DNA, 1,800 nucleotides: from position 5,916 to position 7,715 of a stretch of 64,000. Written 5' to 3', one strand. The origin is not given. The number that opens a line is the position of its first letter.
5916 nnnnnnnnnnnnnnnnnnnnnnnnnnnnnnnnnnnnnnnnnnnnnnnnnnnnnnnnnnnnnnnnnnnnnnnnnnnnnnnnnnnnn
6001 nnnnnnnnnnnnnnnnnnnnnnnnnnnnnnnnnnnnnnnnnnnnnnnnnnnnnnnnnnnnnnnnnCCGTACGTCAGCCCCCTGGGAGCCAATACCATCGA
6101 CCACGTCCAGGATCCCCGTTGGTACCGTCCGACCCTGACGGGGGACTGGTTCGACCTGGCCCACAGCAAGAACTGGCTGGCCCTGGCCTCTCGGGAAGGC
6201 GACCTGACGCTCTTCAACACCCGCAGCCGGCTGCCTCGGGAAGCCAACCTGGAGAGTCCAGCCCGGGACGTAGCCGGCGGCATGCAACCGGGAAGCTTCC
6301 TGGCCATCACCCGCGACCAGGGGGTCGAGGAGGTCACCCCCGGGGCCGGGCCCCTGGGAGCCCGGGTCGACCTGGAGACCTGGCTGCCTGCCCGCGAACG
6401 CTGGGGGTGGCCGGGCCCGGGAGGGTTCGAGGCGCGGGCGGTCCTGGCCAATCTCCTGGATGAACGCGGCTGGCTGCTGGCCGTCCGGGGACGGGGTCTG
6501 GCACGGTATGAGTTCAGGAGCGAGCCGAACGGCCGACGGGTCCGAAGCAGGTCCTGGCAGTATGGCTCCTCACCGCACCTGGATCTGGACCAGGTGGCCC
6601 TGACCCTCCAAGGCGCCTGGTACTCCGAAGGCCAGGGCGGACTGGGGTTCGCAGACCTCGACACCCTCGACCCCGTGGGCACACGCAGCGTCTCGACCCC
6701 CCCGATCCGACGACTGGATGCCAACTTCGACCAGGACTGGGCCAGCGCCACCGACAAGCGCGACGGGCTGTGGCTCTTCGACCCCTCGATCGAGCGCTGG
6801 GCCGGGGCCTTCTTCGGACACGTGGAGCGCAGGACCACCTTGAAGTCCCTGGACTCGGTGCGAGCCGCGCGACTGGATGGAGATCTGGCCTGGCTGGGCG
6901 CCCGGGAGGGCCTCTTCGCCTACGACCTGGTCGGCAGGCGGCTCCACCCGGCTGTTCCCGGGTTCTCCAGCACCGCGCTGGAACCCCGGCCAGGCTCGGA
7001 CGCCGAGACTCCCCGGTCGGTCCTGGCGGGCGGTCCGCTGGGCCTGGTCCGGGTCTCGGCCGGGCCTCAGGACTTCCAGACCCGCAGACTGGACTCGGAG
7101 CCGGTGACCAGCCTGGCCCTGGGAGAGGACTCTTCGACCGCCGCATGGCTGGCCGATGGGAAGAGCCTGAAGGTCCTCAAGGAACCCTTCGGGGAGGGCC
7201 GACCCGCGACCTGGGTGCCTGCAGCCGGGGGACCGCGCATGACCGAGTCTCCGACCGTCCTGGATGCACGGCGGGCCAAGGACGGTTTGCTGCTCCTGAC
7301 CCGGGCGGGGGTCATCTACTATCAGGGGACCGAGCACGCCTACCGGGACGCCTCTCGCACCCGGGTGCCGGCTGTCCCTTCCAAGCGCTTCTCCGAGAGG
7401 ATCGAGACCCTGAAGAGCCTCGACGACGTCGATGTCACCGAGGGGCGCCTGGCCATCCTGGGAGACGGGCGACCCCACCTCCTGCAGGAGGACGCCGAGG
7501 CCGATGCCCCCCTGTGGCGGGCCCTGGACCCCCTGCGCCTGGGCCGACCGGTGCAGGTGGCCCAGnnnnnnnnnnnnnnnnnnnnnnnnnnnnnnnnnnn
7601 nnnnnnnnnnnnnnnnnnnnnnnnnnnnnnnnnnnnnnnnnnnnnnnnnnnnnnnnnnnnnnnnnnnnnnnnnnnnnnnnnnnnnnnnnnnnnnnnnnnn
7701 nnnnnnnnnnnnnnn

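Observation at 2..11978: Five-gene translationally coupled operon: MoxR-like AAA+ ATPase, two unknown proteins, a micro-ORF and a 2470-aa membrane-anchored repeat protein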

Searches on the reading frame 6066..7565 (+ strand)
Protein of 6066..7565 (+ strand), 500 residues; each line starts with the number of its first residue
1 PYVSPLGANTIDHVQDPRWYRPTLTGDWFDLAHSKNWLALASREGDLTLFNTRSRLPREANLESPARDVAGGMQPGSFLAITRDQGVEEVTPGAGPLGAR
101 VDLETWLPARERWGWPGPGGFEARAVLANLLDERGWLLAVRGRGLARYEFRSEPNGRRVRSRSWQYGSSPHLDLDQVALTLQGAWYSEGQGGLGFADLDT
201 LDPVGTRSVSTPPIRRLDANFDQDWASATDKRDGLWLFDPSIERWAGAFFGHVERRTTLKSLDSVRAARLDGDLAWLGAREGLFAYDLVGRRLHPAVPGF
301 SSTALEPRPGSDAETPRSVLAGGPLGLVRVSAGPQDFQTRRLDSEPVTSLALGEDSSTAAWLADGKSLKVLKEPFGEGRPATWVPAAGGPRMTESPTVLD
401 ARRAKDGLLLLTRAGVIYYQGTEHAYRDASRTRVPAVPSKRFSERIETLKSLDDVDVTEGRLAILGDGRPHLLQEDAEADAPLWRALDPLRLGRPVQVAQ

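Call 63: search_protein_families(library=pfam, proteins=[window:6066-7565:+], max_evalue=10)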
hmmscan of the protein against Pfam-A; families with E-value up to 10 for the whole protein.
window:6066-7565:+ (500 aa): 0 families
